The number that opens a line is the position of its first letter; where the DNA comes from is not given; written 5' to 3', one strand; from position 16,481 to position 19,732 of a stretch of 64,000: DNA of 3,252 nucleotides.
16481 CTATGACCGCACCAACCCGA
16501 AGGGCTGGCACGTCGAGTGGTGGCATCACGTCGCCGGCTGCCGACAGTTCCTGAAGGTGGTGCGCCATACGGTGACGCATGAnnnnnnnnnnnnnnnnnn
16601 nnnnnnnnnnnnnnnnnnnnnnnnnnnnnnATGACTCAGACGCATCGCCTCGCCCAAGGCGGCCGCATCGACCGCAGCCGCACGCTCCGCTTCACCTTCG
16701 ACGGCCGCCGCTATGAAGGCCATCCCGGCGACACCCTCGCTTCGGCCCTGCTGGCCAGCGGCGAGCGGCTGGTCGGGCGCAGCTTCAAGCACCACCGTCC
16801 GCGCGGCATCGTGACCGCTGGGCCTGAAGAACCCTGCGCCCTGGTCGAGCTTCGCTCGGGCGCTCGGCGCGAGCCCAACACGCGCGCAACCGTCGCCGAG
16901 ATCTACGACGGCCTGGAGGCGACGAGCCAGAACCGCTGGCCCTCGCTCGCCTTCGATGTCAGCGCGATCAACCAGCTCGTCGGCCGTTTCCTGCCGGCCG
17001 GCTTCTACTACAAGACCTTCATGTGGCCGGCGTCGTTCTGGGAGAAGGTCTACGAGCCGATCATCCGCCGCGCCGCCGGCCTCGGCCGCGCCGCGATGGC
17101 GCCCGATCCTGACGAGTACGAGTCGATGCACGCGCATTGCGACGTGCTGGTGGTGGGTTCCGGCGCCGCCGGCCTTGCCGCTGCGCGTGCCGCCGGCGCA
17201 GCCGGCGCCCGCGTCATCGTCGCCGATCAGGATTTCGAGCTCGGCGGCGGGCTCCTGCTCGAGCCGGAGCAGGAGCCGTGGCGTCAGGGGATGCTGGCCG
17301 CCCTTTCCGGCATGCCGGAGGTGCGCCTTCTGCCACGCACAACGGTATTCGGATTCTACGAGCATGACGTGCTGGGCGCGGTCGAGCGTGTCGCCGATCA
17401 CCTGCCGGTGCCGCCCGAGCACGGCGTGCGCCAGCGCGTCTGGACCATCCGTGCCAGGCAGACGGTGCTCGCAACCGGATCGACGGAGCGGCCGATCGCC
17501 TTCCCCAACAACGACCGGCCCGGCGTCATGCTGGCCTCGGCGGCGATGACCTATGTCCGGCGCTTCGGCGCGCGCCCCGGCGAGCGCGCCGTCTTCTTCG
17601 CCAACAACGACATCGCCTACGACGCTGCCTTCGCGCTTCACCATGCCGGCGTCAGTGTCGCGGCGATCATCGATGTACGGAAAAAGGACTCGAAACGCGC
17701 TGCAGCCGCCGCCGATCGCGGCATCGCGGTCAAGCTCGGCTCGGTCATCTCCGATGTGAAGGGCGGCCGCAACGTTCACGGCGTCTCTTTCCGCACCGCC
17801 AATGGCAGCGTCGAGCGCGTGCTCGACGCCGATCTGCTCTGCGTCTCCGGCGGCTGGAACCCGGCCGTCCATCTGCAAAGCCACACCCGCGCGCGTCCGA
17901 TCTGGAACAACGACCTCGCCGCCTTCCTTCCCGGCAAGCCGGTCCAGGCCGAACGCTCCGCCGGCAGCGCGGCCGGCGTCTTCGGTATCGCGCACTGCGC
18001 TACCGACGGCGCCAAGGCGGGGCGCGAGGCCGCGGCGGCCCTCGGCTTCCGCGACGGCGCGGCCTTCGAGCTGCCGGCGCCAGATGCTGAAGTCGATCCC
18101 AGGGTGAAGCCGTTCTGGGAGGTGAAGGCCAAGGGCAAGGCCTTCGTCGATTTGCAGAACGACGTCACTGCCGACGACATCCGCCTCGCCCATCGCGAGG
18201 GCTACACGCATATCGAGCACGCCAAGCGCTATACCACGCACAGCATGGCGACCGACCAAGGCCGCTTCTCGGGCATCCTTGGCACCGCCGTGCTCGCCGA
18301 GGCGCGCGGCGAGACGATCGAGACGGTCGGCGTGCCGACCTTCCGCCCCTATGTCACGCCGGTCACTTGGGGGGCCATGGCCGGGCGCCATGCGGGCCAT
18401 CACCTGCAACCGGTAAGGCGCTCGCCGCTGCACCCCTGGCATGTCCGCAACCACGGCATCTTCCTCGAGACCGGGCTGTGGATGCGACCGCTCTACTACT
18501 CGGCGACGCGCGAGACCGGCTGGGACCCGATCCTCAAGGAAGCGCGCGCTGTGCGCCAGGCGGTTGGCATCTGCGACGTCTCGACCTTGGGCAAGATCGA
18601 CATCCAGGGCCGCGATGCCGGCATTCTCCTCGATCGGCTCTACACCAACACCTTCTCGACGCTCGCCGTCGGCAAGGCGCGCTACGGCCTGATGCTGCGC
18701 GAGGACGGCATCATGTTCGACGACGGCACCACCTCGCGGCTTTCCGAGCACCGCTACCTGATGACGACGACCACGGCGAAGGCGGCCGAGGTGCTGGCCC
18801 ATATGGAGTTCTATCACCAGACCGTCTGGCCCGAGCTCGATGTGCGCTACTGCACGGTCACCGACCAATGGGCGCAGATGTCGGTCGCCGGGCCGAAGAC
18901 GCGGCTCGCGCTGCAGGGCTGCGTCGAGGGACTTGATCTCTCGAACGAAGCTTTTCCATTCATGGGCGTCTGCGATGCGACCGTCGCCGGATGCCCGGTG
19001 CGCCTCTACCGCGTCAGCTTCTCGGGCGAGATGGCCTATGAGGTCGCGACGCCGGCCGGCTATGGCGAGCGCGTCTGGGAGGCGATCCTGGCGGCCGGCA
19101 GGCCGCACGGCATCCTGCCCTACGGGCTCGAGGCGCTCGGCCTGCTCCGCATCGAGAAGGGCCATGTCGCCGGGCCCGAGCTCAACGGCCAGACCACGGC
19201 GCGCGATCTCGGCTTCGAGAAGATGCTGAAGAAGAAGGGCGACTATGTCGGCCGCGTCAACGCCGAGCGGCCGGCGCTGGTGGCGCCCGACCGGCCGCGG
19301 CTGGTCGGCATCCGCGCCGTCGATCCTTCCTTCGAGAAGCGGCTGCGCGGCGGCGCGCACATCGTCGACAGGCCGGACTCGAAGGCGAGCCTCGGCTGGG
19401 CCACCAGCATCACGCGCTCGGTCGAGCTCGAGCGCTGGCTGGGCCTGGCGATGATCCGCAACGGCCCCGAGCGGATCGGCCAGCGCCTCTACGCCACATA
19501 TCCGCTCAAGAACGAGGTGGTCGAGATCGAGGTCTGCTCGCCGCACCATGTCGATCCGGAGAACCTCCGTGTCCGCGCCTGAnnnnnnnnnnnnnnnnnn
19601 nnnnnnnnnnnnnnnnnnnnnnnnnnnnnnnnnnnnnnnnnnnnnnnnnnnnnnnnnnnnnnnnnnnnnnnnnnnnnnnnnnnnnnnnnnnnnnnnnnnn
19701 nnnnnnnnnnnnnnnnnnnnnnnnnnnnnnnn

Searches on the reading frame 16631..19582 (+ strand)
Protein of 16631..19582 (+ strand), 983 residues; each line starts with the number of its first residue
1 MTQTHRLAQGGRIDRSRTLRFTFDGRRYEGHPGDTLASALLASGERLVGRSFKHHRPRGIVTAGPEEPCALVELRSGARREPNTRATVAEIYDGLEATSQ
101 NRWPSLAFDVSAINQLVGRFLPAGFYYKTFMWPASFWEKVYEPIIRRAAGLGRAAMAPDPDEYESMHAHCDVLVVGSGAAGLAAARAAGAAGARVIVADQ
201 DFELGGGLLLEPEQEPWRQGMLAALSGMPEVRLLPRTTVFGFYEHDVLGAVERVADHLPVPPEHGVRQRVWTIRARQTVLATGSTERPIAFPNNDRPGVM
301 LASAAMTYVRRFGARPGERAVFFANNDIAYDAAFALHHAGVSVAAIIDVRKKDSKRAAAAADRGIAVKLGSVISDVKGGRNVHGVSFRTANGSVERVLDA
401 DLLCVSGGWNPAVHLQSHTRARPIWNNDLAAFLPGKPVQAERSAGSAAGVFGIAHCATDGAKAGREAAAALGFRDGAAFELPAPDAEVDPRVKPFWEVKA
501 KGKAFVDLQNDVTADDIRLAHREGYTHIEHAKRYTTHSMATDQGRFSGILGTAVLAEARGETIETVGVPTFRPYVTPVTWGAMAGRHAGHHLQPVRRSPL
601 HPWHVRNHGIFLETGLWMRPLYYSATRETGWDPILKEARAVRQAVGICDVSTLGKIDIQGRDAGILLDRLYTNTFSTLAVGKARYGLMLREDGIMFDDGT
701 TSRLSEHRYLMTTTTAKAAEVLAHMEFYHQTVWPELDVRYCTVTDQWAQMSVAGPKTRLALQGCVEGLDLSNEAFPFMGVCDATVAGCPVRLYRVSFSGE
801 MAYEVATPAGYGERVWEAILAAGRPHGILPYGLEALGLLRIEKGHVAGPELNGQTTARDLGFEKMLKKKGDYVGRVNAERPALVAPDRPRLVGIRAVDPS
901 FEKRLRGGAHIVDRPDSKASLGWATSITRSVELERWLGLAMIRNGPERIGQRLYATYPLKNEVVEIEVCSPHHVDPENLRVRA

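Call 40: search_protein_families(library=ncbifam, proteins=[window:16631-19582:+], max_evalue=1e-10)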
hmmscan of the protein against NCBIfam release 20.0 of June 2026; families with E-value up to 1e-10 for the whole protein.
window:16631-19582:+ (983 aa): 7 families
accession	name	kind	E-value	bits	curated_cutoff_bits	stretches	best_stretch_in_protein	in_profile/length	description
TIGR01372.1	soxA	subfamily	0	1336.4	1164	1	3-982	2-995/996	sarcosine oxidase subunit alpha family protein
NF001567.0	PRK00389.1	subfamily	6.6e-42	143.7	300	1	595-970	3-349/359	glycine cleavage system aminomethyltransferase GcvT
NF053776.1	TmaoDeMthMsil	equivalog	2e-40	139.1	1100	1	635-983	419-763/763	trimethylamine N-oxide demethylase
TIGR00528.1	gcvT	equivalog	4.6e-31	108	235.85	1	596-969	2-355/362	glycine cleavage system aminomethyltransferase GcvT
NF010093.0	PRK13579.1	equivalog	5.6e-26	91.2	459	1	593-969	7-359/371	glycine cleavage system aminomethyltransferase GcvT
NF009133.0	PRK12486.1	equivalog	5.8e-12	45.2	410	1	634-955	44-352/369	dimethylsulfoniopropionate demethylase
NF047633.1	SyrngDmethDesA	equivalog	3.2e-11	42.4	800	1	653-849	56-253/453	syringate O-demethylase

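Call 41: search_dna_similar(query=window:16631-19582:+, collection=plasmids, mode=protein, max_rows=15)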
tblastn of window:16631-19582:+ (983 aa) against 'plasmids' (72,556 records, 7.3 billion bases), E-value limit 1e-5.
Records with a match: 834; places in all: 1543; records where one place covers at least 80% of the query: 419.
Best place of each record, by identity: <60% 834.
By first word of the organism name: Rhizobium 165; Sinorhizobium 145; Phaeobacter 120; Pseudosulfitobacter 44; Paracoccus 32; Leisingera 23; Shinella 21; Acinetobacter 20; Haloarcula 13; Aminobacter 12; and 96 more.
By predicted mobility (MOB-suite, as given by PLSDB): non-mobilizable 551; mobilizable 145; conjugative 138.
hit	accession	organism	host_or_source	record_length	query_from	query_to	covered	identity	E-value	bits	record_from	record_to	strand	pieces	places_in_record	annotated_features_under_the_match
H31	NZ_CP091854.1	Terrarubrum flagellatum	cell culture,forest soil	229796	5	979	99%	55.2%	0e+0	933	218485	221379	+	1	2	sarcosine oxidase subunit alpha family protein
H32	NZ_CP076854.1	Rhizobium sp. WYJ-E13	Curcuma wenyujin Y.H. Chen et C. ...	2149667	4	981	99%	52.8%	0e+0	875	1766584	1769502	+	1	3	none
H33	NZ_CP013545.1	Rhizobium phaseoli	Phaseolus vulgaris,Whole ...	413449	4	983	100%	52.7%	0e+0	852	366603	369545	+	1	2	sarcosine oxidase subunit alpha family protein | sarcosine oxidase subunit gamma family protein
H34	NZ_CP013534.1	Rhizobium phaseoli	Phaseolus vulgaris,Whole ...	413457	4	983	100%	52.7%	0e+0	852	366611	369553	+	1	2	sarcosine oxidase subunit alpha family protein | sarcosine oxidase subunit gamma family protein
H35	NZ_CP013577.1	Rhizobium phaseoli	Phaseolus vulgaris,Whole ...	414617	4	983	100%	52.7%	0e+0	852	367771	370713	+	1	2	sarcosine oxidase subunit alpha family protein | sarcosine oxidase subunit gamma family protein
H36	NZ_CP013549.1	Rhizobium phaseoli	Phaseolus vulgaris,Whole ...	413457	4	983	100%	52.7%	0e+0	852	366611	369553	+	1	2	sarcosine oxidase subunit alpha family protein | sarcosine oxidase subunit gamma family protein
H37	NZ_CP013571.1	Rhizobium phaseoli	Phaseolus vulgaris,Whole ...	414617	4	983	100%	52.7%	0e+0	852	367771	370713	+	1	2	sarcosine oxidase subunit alpha family protein | sarcosine oxidase subunit gamma family protein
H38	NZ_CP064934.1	Rhizobium phaseoli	Phaseolus vulgaris,single cell,soil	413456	4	983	100%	52.7%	0e+0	852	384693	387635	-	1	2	sarcosine oxidase subunit alpha family protein | sarcosine oxidase subunit gamma family protein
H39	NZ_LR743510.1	Methylobacterium bullatum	-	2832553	3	982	100%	52.6%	0e+0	907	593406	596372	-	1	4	none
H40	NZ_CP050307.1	Rhizobium lusitanum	Oxytropis pumilio,cell culture,root ...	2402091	4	983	100%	52.6%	0e+0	879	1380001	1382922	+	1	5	none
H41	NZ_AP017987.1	Aminobacter sp. SS-2016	Lotus japoicus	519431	5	982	99%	52.7%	0e+0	908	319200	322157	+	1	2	sarcosine oxidase subunit alpha family protein | sarcosine oxidase subunit gamma family protein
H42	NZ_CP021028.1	Rhizobium sp. TAL182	Phaseolus vulgaris,cell culture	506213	4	983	100%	52.6%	0e+0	855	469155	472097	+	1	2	sarcosine oxidase subunit alpha family protein | sarcosine oxidase subunit gamma family protein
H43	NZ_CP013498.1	Rhizobium sp. N621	Phaseolus vulgaris,Whole ...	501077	4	983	100%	52.6%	0e+0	847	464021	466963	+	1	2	sarcosine oxidase subunit alpha family protein | sarcosine oxidase subunit gamma family protein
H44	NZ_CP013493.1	Rhizobium sp. N6212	Phaseolus vulgaris,Whole ...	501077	4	983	100%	52.6%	0e+0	847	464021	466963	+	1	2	sarcosine oxidase subunit alpha family protein | sarcosine oxidase subunit gamma family protein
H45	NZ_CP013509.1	Rhizobium sp. N1341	Phaseolus vulgaris,Whole ...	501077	4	983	100%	52.6%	0e+0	847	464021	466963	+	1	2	sarcosine oxidase subunit alpha family protein | sarcosine oxidase subunit gamma family protein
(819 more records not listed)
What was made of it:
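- Tried and rejected: SoxA tblastn gave only 53-55% identity to Hyphomicrobiales (call 41).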
